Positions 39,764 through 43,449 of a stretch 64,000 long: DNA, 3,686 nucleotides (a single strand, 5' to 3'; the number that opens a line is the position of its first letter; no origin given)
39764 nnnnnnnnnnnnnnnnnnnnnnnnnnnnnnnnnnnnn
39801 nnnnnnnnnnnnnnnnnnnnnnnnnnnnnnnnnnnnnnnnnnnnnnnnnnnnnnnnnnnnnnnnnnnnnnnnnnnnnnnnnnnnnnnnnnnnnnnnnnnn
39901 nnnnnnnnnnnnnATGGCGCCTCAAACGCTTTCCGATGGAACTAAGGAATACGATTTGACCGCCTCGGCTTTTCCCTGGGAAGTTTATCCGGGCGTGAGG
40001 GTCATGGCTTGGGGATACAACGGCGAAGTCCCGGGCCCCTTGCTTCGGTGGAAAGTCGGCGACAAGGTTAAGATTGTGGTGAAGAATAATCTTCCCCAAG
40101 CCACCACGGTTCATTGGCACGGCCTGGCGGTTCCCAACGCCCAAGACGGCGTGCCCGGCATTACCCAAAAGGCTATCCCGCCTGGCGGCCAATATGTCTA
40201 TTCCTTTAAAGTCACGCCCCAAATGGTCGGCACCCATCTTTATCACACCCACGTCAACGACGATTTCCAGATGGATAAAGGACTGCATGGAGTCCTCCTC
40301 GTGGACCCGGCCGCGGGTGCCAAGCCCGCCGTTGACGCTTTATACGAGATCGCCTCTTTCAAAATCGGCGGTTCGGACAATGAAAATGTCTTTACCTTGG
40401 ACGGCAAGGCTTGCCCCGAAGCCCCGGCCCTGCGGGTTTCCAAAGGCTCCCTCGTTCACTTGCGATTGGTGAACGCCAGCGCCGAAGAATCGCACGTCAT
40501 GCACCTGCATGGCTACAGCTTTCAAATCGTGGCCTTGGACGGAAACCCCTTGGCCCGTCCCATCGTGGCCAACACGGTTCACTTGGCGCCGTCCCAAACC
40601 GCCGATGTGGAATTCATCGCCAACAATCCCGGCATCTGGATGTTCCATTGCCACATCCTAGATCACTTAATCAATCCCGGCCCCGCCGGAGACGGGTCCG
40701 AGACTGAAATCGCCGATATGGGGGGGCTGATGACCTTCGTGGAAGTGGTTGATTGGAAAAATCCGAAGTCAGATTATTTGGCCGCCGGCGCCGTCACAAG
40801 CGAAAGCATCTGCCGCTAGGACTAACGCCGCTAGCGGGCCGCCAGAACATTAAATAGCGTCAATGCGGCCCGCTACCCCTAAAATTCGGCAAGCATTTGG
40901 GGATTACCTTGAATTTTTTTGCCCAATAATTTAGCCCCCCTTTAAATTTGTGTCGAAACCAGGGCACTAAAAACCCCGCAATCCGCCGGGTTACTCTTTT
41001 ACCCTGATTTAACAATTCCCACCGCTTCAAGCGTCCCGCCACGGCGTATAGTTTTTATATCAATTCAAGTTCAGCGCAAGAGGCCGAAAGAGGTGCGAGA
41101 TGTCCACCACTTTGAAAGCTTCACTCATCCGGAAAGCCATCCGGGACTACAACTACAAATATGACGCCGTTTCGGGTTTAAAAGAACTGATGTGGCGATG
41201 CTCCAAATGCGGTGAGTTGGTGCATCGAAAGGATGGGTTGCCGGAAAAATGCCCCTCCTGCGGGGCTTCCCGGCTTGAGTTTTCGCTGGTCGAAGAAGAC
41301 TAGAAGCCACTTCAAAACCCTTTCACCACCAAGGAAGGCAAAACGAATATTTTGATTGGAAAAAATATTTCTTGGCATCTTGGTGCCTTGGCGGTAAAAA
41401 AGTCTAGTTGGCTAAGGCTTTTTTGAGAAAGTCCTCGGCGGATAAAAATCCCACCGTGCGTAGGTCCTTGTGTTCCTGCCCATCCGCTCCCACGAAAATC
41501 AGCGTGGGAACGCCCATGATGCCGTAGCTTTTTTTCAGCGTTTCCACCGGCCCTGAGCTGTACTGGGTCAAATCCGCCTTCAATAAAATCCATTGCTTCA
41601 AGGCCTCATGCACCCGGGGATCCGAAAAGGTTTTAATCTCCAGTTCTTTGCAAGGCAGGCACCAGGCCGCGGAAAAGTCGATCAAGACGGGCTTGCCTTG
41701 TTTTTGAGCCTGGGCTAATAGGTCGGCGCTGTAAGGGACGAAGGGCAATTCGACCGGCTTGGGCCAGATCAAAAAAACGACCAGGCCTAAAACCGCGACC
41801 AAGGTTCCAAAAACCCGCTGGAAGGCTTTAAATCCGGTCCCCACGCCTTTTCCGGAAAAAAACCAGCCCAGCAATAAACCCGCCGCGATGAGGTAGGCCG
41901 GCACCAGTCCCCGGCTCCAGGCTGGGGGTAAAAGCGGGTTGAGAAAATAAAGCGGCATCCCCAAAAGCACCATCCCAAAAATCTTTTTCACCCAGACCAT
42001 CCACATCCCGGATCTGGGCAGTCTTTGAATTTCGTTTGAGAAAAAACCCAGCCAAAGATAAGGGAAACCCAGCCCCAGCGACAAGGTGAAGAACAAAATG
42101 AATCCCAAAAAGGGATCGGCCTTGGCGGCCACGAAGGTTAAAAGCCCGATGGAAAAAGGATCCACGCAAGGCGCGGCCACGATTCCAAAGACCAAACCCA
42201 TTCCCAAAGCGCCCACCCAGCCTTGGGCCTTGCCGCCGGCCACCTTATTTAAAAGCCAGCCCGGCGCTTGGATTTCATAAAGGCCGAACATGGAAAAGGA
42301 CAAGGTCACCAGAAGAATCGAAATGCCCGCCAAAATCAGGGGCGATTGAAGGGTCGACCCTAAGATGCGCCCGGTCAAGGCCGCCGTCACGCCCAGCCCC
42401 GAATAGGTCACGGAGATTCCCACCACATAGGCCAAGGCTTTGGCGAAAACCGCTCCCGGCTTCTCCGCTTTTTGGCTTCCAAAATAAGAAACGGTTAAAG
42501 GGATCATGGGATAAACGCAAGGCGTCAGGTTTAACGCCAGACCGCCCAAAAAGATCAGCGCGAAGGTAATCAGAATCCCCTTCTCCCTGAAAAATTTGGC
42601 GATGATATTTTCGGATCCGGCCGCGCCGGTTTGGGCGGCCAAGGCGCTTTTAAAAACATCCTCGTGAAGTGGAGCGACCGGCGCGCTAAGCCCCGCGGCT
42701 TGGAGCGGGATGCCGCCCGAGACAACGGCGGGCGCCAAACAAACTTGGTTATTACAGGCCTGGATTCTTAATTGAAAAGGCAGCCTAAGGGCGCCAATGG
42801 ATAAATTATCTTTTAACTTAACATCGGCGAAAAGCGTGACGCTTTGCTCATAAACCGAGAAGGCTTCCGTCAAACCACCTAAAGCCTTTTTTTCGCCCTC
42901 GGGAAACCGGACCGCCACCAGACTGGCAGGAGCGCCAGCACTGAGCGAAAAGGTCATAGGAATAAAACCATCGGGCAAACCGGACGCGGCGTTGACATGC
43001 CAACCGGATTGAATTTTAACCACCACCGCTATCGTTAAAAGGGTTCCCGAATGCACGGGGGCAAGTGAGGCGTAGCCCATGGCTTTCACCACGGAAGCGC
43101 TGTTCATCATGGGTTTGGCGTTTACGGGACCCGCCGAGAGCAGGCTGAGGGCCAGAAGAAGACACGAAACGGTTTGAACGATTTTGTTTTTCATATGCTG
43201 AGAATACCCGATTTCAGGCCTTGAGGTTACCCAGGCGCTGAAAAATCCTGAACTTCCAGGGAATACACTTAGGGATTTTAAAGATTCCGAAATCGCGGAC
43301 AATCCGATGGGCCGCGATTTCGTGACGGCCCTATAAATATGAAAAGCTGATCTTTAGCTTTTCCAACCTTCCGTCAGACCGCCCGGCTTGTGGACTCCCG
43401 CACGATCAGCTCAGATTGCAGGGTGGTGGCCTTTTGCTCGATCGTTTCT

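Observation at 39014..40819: Single polypeptide fusing a ZIP-family metal permease to a periplasmic two-domain multicopper oxidase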

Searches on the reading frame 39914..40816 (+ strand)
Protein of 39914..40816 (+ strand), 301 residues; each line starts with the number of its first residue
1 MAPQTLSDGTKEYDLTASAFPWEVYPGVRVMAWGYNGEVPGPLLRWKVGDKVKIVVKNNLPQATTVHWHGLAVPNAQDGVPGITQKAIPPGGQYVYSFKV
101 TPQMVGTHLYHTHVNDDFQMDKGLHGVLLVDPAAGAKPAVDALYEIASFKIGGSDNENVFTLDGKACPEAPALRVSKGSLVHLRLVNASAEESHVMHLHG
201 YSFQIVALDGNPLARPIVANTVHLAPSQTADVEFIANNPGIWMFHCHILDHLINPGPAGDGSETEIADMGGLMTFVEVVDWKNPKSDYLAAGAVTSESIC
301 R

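Call 36: search_solved_structures(query=window:39914-40816:+, max_evalue=1e-20, show_alignments=5)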
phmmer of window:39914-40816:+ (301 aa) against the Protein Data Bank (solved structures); distinct sequences matched with E-value up to 1e-20: 36.
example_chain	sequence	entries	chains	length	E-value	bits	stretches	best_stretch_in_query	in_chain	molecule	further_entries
6vow_A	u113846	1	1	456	7.2e-46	159.9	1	9-231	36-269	multicopper oxidase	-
6vox_A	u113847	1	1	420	1.6e-43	152.2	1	12-216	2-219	Copper oxidase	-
4f7k_A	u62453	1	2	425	2.5e-43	151.6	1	32-240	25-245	Laccase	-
2zwn_A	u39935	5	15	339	4.8e-40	140.7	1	11-271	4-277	two-domain type laccase | Multicopper oxidase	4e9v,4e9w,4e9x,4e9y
3g5w_A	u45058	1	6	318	1.9e-38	135.5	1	32-261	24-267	Multicopper oxidase type 1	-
3gdc_A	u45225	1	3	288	1.9e-31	112.5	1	5-249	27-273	Multicopper oxidase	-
9cpm_A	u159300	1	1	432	8.3e-29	103.8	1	15-242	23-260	Laccase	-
2xu9_A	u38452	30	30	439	9e-29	103.7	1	14-240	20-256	LACCASE | LACCASE-LIKE PROTEIN | THERMUS THERMOPHILUS MULTICOPPER OXIDASE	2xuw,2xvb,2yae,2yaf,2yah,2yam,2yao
6w2k_A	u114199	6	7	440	9.7e-29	103.6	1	14-240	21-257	Laccase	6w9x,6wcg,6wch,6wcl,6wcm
6wcn_A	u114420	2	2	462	1.2e-28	103.4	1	15-240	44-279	Laccase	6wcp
3zx1_A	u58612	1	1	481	9.4e-27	97.1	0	23-239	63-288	OXIDOREDUCTASE, PUTATIVE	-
1aoz_A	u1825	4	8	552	4.7e-26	94.8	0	32-138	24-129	ASCORBATE OXIDASE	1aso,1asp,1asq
7rab_A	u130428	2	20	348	1.7e-25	92.9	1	10-248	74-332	multicopper oxidase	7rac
5z1x_A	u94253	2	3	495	2.1e-24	89.3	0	36-137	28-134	Laccase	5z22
9cck_C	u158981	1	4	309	2.7e-24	89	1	10-249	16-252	Copper-containing nitrite reductase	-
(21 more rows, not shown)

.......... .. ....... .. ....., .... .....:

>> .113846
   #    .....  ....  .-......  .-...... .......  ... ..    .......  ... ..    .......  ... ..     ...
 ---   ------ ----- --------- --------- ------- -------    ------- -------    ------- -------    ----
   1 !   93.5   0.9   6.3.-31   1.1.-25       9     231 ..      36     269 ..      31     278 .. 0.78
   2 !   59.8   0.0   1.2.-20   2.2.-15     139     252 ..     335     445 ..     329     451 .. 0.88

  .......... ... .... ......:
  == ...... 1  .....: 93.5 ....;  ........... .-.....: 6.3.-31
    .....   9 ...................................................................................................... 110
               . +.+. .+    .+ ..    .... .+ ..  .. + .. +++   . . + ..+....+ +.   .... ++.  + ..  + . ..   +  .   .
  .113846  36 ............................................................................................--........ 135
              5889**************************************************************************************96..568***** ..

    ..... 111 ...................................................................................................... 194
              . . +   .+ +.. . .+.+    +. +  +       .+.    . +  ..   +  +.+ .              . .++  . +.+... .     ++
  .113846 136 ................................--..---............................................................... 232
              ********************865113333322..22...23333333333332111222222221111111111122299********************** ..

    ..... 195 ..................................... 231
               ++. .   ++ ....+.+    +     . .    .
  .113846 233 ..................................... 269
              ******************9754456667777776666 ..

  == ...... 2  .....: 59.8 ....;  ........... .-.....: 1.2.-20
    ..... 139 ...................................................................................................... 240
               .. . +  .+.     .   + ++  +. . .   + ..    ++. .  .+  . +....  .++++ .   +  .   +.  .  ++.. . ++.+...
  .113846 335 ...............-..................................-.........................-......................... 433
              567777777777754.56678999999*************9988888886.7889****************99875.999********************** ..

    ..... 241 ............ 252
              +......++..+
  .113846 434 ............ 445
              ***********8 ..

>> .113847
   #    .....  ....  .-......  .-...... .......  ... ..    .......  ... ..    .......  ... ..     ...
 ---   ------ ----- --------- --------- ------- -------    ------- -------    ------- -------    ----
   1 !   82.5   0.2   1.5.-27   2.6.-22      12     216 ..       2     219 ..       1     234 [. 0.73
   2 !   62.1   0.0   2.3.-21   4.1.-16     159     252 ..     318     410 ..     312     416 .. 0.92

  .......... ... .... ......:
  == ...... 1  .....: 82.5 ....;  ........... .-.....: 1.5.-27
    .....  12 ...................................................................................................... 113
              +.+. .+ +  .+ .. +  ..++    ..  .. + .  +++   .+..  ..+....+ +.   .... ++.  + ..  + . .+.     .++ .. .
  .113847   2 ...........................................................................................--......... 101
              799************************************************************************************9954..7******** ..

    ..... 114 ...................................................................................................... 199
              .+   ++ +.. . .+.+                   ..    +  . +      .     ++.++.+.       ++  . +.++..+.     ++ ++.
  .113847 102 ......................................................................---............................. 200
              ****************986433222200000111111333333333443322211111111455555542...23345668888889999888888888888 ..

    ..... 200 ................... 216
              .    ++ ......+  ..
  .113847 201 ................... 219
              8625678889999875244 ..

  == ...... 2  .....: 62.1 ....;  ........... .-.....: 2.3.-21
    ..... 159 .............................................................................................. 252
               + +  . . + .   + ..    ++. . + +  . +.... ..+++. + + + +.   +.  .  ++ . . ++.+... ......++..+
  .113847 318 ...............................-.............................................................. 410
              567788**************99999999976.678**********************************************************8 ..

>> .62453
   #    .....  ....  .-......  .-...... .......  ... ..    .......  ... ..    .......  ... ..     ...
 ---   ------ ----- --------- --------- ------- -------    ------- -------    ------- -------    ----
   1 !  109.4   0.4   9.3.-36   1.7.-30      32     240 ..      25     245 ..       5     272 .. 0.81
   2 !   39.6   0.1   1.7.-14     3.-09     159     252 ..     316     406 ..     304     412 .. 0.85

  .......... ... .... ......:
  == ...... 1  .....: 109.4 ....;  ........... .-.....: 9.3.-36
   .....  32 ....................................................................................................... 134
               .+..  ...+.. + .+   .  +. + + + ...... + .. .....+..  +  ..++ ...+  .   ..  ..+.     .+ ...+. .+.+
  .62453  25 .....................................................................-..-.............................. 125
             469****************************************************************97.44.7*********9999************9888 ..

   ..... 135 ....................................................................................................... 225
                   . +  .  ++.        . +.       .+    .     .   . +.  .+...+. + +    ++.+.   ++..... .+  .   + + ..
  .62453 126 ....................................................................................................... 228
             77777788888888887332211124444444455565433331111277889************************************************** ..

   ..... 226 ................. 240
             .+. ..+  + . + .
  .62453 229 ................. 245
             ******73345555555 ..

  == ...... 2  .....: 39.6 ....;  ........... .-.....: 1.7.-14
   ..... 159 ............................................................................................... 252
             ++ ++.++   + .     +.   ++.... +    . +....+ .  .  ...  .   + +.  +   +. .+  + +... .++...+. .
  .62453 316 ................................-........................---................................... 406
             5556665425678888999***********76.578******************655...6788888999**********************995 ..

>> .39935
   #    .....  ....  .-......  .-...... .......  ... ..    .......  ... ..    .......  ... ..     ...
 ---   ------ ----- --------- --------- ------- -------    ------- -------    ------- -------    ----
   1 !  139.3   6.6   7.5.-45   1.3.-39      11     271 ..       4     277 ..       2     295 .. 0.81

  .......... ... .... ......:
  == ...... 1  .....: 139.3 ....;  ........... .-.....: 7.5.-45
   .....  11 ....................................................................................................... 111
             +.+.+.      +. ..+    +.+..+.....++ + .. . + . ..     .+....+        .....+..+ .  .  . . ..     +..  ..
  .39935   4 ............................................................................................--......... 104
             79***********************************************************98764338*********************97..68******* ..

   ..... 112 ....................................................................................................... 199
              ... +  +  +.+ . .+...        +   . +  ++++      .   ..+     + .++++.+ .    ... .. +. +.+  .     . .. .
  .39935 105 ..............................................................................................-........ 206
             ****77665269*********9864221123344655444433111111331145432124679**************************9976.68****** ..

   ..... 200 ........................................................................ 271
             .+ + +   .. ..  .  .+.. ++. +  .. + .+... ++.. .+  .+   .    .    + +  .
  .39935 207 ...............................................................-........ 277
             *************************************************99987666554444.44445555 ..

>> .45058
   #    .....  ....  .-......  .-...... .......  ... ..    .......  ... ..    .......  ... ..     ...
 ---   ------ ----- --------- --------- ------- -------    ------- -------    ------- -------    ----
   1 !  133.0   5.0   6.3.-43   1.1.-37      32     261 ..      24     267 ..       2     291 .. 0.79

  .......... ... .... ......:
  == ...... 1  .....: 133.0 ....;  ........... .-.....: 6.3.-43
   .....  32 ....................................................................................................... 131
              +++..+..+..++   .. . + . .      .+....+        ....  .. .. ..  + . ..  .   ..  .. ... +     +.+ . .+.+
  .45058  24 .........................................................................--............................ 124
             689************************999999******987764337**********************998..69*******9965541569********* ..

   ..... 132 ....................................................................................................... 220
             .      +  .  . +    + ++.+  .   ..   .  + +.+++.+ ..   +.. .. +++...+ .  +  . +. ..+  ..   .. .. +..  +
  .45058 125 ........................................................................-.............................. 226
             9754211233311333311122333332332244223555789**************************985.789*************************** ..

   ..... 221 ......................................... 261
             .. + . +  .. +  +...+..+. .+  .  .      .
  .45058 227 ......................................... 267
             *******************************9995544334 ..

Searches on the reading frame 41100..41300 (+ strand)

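Call 42: search_protein_families(library=pfam, proteins=[window:41100-41300:+], max_evalue=0.001)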
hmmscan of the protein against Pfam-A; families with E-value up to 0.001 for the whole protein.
window:41100-41300:+ (67 aa): 4 families
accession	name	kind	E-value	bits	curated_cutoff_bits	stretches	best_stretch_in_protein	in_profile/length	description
PF23458.2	DUF7130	-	3.7e-16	59.2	35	1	24-67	46-89/89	Domain of unknown function (DUF7130)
PF21349.2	RUBY_RBDX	-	3.2e-09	36.5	26.5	1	32-61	1-29/30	Rubrerythrin, rubredoxin-like domain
PF17848.7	Zn_ribbon_ACC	-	0.00017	22.1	24.5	0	33-45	3-15/26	Acetyl-CoA carboxylase zinc finger domain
PF06221.18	zf-C2HC5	-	0.0006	20.2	25.8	1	27-57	13-43/54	Putative zinc finger motif, C2HC5-type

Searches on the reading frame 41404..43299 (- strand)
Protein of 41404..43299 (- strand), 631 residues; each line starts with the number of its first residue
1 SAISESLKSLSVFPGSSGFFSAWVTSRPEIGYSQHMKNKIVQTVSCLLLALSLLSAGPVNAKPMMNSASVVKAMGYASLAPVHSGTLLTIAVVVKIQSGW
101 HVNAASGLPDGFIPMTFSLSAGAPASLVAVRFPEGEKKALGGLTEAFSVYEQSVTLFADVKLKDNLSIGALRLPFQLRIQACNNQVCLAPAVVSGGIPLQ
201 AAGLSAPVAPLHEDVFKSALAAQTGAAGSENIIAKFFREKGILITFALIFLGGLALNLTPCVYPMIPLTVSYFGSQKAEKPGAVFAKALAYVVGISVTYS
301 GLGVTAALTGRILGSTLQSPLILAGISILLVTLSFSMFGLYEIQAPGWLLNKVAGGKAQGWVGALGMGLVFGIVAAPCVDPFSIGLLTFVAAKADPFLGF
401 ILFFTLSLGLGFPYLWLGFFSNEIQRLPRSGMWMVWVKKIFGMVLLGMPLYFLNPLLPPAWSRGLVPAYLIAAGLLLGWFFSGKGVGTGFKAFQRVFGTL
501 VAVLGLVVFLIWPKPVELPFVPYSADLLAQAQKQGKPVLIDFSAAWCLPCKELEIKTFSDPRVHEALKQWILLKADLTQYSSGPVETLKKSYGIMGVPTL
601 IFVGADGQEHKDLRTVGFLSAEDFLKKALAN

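Call 42: search_protein_families(library=pfam, proteins=[window:41404-43299:-], max_evalue=0.001)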
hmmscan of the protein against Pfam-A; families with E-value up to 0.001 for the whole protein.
window:41404-43299:- (631 aa): 6 families
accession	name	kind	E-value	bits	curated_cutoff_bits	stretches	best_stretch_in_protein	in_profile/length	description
PF02683.22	DsbD_TM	-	1.4e-46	159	27.1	1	244-456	3-218/219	Cytochrome C biogenesis protein transmembrane domain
PF13899.12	Thioredoxin_7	-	1.1e-13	51.5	27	1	526-604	8-82/83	Thioredoxin-like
PF13098.12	Thioredoxin_2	-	1.5e-10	41.8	27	1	531-626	1-102/104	Thioredoxin-like domain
PF00085.26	Thioredoxin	-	3.9e-08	33.7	23.5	1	532-612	15-87/103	Thioredoxin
PF11412.14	DsbD_N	-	3.2e-06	27.6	25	1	88-191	20-111/119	Thiol:disulfide interchange protein DsbD, N-terminal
PF03190.21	Thioredox_DsbH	-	0.00011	22.6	27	1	520-575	22-78/163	Protein of unknown function, DUF255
